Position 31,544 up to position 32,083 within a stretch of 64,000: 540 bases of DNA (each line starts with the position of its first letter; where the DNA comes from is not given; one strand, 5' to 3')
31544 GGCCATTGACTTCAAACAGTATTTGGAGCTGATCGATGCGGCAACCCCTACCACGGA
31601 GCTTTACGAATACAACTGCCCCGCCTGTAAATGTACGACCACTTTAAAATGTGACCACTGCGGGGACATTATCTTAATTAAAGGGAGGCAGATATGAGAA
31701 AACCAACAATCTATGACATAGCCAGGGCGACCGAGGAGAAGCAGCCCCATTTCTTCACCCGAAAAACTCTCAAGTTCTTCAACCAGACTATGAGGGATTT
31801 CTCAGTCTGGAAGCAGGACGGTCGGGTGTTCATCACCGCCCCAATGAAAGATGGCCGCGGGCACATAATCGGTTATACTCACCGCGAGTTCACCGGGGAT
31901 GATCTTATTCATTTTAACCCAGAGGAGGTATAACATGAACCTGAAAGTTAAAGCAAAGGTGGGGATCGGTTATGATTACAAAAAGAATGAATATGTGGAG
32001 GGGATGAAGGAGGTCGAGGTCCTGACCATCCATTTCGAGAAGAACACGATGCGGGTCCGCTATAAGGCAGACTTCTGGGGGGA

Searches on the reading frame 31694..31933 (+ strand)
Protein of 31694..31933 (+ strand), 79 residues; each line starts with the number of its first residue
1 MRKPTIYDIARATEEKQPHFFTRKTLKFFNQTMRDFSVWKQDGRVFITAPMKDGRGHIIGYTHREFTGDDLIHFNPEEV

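Call 78: search_protein_families(library=phrogs, max_evalue=0.001, proteins=[window:31694-31933:+])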
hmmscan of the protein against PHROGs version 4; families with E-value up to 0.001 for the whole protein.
window:31694-31933:+ (79 aa): 1 family
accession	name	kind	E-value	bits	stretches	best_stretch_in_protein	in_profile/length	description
phrog_4655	-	unknown function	0.00041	21.1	1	5-56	31-79/123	-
